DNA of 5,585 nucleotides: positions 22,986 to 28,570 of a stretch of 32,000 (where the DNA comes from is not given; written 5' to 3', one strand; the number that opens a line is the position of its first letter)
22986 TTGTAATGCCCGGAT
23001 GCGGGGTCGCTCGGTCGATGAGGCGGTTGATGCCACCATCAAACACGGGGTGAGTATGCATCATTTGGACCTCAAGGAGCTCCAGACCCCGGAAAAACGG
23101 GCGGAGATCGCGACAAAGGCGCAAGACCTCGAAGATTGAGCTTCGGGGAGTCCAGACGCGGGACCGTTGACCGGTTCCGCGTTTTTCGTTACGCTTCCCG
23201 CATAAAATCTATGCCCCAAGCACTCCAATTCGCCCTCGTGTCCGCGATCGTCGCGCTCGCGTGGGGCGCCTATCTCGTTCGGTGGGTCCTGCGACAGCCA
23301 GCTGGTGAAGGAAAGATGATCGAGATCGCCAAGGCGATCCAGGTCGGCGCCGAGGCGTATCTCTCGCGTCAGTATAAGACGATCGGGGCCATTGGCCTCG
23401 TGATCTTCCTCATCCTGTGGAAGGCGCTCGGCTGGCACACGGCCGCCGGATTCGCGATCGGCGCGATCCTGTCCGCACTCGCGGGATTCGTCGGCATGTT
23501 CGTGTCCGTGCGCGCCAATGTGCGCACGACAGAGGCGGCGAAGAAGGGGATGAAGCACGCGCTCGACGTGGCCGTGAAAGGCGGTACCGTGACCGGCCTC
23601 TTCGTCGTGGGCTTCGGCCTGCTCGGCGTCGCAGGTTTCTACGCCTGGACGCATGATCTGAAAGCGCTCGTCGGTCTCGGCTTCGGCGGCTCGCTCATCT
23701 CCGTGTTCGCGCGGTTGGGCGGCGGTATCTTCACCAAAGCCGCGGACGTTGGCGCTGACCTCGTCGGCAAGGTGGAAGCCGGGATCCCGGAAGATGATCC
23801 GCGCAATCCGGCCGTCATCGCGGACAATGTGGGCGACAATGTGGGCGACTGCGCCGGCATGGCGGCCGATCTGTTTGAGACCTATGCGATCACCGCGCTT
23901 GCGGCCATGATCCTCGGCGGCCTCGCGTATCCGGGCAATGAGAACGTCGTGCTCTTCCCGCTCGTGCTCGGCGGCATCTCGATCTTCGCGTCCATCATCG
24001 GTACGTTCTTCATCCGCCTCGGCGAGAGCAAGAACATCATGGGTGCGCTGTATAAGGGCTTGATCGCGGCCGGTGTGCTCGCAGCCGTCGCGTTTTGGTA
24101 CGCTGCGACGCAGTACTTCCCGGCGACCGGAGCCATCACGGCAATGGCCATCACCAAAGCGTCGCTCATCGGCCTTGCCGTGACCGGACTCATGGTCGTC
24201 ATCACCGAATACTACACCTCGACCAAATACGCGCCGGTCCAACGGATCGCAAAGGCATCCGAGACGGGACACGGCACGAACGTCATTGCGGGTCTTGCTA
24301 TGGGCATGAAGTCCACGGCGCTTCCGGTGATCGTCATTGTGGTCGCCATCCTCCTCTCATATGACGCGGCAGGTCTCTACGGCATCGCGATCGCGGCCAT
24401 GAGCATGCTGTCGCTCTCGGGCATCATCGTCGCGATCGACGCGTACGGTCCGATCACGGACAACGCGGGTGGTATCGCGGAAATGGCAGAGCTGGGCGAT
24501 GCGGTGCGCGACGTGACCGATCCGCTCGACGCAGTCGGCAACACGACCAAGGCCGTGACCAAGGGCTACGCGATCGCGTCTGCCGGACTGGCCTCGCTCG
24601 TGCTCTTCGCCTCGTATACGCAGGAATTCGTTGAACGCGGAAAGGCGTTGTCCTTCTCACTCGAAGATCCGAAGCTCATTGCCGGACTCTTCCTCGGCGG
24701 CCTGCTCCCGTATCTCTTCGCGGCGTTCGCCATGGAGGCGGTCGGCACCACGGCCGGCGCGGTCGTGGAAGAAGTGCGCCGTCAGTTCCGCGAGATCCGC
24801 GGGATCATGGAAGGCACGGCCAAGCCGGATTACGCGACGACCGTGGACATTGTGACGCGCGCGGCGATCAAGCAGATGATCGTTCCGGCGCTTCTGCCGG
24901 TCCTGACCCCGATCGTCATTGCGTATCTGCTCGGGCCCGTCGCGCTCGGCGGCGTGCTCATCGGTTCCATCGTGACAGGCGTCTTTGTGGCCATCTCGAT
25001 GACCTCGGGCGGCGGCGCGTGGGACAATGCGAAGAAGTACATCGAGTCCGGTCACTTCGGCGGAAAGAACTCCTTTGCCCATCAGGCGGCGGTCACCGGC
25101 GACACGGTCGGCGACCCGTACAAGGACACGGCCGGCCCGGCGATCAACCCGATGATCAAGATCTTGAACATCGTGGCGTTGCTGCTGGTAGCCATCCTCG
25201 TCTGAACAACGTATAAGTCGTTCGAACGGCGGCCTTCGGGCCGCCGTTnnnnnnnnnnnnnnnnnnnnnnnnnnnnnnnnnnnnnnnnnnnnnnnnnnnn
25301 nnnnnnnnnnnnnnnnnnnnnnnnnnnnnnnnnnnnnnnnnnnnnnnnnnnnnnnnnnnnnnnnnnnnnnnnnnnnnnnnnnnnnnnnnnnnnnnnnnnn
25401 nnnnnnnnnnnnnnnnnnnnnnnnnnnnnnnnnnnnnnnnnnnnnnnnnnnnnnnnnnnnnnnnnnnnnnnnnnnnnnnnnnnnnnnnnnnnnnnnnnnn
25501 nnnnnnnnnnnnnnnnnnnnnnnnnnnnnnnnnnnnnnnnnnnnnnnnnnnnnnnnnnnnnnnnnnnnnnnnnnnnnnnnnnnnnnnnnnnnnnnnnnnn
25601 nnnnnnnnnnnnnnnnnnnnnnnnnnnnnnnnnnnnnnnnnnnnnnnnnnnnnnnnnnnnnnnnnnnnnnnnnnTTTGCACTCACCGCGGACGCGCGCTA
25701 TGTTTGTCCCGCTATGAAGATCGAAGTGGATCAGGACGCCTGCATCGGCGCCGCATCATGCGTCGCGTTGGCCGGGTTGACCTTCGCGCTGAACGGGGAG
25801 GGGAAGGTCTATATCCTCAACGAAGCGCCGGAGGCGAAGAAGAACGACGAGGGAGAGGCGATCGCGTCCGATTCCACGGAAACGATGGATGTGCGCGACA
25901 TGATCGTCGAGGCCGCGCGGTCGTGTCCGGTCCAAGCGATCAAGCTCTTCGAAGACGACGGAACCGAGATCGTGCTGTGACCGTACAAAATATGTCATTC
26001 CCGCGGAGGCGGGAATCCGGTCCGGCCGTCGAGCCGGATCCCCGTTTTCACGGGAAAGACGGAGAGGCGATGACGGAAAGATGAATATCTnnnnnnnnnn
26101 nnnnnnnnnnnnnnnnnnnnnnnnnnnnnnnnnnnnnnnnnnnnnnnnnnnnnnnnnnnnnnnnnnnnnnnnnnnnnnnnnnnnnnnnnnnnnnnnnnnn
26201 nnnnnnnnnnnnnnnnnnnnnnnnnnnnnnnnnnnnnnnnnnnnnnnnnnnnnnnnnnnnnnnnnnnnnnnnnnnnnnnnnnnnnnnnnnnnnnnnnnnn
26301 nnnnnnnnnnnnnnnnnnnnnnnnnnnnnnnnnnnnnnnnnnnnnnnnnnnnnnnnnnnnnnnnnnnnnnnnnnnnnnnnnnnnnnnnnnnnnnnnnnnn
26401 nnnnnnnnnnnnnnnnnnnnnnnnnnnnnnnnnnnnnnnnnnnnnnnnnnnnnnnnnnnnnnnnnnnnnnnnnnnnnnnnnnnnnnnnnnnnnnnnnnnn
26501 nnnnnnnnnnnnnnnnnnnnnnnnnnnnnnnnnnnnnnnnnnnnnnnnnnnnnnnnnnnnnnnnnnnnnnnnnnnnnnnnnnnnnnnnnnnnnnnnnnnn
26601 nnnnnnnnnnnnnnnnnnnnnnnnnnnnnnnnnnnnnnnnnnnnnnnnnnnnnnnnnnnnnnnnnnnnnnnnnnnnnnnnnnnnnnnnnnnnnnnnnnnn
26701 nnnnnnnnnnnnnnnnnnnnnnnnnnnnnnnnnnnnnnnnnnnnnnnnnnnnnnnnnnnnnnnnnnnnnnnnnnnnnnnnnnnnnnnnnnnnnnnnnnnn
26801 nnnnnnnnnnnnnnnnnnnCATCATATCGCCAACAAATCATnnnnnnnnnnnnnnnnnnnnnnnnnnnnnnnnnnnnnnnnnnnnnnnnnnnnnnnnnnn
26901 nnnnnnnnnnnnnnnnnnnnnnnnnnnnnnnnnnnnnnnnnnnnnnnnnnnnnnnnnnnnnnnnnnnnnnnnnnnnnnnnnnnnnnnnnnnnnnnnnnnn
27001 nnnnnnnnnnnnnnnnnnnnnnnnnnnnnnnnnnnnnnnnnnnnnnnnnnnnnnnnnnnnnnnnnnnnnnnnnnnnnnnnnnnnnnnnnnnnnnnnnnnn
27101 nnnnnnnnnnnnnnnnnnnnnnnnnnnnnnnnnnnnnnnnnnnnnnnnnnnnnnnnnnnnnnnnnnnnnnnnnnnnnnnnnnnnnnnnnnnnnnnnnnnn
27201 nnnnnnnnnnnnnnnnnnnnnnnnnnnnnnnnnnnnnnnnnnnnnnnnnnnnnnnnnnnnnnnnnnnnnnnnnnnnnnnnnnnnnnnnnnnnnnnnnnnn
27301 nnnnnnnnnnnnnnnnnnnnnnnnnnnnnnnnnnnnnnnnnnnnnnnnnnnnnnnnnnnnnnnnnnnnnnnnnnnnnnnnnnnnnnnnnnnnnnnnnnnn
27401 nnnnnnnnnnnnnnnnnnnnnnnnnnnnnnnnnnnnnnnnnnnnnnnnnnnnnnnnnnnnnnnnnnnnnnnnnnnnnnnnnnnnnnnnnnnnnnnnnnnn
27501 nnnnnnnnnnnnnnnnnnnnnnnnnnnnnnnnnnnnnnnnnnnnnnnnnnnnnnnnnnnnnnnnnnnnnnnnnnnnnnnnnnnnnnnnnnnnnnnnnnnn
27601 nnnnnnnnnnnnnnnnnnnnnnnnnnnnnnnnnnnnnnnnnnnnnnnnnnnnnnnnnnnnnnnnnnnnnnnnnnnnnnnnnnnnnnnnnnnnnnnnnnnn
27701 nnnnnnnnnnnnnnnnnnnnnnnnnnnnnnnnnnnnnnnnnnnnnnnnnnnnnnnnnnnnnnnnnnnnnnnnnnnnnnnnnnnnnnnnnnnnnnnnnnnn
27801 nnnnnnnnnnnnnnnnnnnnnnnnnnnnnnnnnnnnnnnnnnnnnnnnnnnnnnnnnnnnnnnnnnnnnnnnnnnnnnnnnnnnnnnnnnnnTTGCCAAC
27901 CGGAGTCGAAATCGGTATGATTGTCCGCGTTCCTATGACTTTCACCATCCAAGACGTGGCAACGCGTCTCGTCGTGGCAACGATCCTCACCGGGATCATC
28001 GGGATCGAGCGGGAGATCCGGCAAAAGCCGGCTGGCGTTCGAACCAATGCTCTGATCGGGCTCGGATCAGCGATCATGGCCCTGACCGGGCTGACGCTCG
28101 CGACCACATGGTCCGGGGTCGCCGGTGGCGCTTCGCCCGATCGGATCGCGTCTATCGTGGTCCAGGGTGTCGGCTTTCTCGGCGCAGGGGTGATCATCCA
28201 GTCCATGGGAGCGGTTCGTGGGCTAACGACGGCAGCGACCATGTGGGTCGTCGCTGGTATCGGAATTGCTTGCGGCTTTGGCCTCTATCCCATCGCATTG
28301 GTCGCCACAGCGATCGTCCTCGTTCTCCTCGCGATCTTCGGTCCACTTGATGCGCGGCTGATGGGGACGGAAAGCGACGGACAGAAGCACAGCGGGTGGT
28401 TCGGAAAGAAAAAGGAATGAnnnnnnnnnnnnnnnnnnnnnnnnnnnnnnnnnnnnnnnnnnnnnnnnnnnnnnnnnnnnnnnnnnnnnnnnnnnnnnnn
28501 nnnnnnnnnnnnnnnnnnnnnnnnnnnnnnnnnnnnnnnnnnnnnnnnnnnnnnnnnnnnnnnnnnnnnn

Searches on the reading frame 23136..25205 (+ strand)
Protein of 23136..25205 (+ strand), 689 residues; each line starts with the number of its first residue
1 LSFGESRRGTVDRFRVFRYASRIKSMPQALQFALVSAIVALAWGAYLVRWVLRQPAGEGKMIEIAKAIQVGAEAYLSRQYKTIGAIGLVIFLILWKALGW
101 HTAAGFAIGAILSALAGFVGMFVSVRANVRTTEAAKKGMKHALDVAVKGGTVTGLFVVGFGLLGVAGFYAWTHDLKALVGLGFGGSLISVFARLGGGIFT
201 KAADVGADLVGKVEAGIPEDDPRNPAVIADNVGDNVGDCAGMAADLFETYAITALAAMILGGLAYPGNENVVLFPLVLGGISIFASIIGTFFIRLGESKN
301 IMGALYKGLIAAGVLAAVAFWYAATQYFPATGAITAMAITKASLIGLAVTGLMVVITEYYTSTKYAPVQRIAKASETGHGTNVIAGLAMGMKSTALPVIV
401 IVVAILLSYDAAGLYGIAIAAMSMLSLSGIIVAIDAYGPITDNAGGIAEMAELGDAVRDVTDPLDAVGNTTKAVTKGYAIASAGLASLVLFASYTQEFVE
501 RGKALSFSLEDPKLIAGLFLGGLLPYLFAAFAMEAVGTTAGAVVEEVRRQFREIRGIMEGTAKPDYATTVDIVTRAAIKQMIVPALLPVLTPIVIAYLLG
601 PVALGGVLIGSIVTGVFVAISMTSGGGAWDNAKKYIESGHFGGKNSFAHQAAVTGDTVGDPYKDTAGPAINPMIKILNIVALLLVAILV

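Call 14: search_protein_families(library=pfam, proteins=[window:23136-25205:+])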
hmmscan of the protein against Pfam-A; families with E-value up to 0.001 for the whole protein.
window:23136-25205:+ (689 aa): 1 family
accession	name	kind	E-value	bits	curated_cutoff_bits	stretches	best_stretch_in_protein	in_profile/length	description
PF03030.21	H_PPase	-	6.5e-267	887.8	29.7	1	38-684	1-645/645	Inorganic H+ pyrophosphatase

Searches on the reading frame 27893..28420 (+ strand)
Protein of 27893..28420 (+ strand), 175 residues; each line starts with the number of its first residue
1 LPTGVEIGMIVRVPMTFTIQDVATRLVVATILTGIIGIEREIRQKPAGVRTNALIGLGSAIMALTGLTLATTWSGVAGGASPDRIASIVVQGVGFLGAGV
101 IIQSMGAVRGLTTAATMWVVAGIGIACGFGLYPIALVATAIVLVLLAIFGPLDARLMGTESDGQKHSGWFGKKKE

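Call 14: search_protein_families(library=pfam, proteins=[window:27893-28420:+])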
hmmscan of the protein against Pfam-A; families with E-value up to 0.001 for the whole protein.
window:27893-28420:+ (175 aa): 1 family
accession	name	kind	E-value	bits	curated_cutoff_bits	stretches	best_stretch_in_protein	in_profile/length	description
PF02308.21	MgtC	-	8.5e-35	120.2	31.4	1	26-153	1-119/121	MgtC family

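Call 17: find_related_loci(query=window:27893-28420:+, collection=genome_contigs, flank=3000)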
Query window:27893-28420:+ (175 aa) in genome_contigs; peptide patterns used: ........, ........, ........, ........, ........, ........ (x = any residue, [..] = any of these).
472 stretches matched a pattern; 58 encode a relative of the query (tblastn E <= 1e-3); 58 distinct loci.
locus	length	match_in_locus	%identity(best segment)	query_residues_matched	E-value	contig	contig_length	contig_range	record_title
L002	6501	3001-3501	67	2-174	1e-66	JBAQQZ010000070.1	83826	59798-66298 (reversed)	MAG: Patescibacteria group bacterium isolate MFD12007_ilm_asm_bin9 k127_13865, whole genome shotgun sequence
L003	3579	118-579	71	9-164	6e-65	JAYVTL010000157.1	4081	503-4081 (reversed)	MAG: Candidatus Uhrbacteria bacterium isolate GL74_UP_concoct_124_sub GL74_UP_concoct_124_sub_156, whole genome shotgun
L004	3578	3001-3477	67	1-162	6e-64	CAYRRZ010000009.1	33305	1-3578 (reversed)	MAG TPA_asm: uncultured Gammaproteobacteria bacterium isolate SRP170004_co1_563 genome assembly, contig: NODE_1831_lengt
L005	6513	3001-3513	64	1-173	6e-64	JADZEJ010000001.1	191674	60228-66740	MAG: Candidatus Uhrbacteria bacterium isolate SJ814 c_000000104183, whole genome shotgun sequence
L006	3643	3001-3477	64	13-175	3e-62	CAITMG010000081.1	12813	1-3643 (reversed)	Candidatus Uhrbacteria bacterium isolate MJ110927B_bin-298 genome assembly, contig: bin-298:81/97, whole genome shotgun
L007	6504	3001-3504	65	8-175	7e-61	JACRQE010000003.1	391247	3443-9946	MAG: Candidatus Uhrbacteria bacterium isolate NC_groundwater_2005_Pr3_S-0.65um_55_6 SR2-18-Sp65_coassembly_scaffold_9870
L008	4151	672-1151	64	15-175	2e-60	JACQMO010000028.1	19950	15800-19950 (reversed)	MAG: Candidatus Uhrbacteria bacterium isolate NC_groundwater_1231_Ag_S-0.1um_60_33 S_p1_S3_coassembly_k141_2347273, whol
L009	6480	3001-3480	64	13-175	7e-60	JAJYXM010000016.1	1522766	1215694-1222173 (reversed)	MAG: bacterium isolate FK3.bin42 NODE_1_length_1522766_cov_4.043218, whole genome shotgun sequence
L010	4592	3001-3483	62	13-175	3e-59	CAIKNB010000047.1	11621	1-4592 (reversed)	Candidatus Uhrbacteria bacterium isolate AM-2014_bin-3131 genome assembly, contig: bin-3131:047/174, whole genome shotgu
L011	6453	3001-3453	65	9-162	2e-58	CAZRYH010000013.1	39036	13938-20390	MAG TPA_asm: uncultured Gammaproteobacteria bacterium isolate SRP263991_co1_300 genome assembly, contig: NODE_1127_lengt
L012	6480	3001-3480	61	13-175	1e-57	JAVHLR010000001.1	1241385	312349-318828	MAG: Patescibacteria group bacterium isolate Ess09-17 NODE_1_length_1241385_cov_18.045301, whole genome shotgun sequence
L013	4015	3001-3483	59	12-175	3e-57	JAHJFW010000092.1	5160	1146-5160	MAG: Patescibacteria group bacterium isolate Modern_marine_glass_biofilm.mb.46 Modern_marine_glas.mb.46_k141_613427, who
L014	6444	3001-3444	65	15-165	4e-57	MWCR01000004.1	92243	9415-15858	MAG: Parcubacteria group bacterium ADurb.Bin192 BWY14_contig000004, whole genome shotgun sequence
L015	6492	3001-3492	62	12-175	2e-57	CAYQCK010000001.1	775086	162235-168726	MAG TPA_asm: uncultured Gammaproteobacteria bacterium isolate binchicken_co20_219 genome assembly, contig: NODE_3_length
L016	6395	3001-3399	49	21-153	3e-31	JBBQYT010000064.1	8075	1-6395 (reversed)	MAG: Longimicrobiales bacterium isolate Co_metawrap_2177 Cmw_2177_k141_11721855_length_8075_cov_7.0000, whole genome sho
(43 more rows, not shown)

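Call 41: find_homologous_proteins(query=window:27893-28420:+, max_evalue=1e-40)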
Query window:27893-28420:+ (175 aa): 84 proteins with E <= 1e-40 among 8000 candidates.
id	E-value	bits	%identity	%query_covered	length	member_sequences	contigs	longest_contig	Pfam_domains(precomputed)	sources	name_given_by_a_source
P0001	1.4e-92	326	100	92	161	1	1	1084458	PF02308.22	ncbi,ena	-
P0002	1.5e-65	238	74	95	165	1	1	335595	PF02308.22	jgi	-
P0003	8.6e-63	229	70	89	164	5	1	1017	PF02308.22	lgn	-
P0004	1.2e-62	229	69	91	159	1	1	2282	PF02308.22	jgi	jgi:putative Mg2+ transporter-C (MgtC) family protein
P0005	3.6e-61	224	66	92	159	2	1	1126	PF02308.22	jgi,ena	-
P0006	2.4e-60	221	65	99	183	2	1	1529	PF02308.22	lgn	-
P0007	3.7e-59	217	71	89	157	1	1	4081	PF02308.22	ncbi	-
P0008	5.4e-58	213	68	91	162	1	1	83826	PF02308.22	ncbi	ncbi:MAG: MgtC/SapB family protein [Patescibacteria group bacterium]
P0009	8.6e-58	213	68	91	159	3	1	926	PF02308.22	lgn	-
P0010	4.2e-57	211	71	91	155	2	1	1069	PF02308.22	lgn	-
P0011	1.2e-56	209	65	92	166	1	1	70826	PF02308.22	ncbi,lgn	-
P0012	1.4e-56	209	71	87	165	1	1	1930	PF02308.22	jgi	jgi:putative Mg2+ transporter-C (MgtC) family protein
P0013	4.1e-56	207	71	87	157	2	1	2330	PF02308.22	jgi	jgi:putative Mg2+ transporter-C (MgtC) family protein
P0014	2.9e-55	205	66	91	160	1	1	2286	PF02308.22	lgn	-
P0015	3.5e-55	204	65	92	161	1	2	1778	PF02308.22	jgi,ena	jgi:putative Mg2+ transporter-C (MgtC) family protein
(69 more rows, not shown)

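Call 42: find_encoding_contigs(protein=P0002, flank=10000, max_places=3)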
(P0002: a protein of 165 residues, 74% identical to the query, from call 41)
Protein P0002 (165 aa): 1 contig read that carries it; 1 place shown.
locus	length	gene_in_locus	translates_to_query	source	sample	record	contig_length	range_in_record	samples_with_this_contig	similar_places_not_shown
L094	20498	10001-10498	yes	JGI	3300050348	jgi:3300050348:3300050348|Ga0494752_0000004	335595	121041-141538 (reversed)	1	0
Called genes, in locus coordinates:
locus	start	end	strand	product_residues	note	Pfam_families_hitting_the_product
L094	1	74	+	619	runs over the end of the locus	PF00122:E1-E2_ATPase, PF00702:Hydrolase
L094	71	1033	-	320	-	PF13489:Methyltransf_23, PF01209:Ubie_methyltran, PF06325:PrmA (weak), PF13847:Methyltransf_31, PF08241:Methyltransf_11, PF08242:Methyltransf_12, PF13649:Methyltransf_25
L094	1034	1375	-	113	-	-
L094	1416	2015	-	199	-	PF14014:DUF4230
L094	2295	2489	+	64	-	-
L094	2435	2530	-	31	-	-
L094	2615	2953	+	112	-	-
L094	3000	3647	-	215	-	PF01351:RNase_HII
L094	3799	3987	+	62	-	PF06348:DUF1059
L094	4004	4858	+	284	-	PF04321:RmlD_sub_bind, PF01370:Epimerase, PF16363:GDP_Man_Dehyd (weak)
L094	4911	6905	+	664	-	PF03030:H_PPase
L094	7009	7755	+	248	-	-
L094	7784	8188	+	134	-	-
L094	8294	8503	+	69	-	PF06902:Fer4_19 (weak), PF13459:Fer4_15, PF13370:Fer4_13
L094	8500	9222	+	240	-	PF00175:NAD_binding_1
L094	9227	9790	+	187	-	PF27226:AF_1845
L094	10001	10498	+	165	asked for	PF02308:MgtC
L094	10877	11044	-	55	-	-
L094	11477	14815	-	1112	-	-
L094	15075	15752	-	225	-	-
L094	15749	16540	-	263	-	-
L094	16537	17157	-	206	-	-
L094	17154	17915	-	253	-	PF08281:Sigma70_r4_2 (weak)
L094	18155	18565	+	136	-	PF26395:E2-CBASS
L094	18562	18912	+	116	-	-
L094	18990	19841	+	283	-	PF14464:Prok-JAB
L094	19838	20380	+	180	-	PF00899:ThiF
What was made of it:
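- The rest of the window is syntenic with the relative L094 (call 42).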
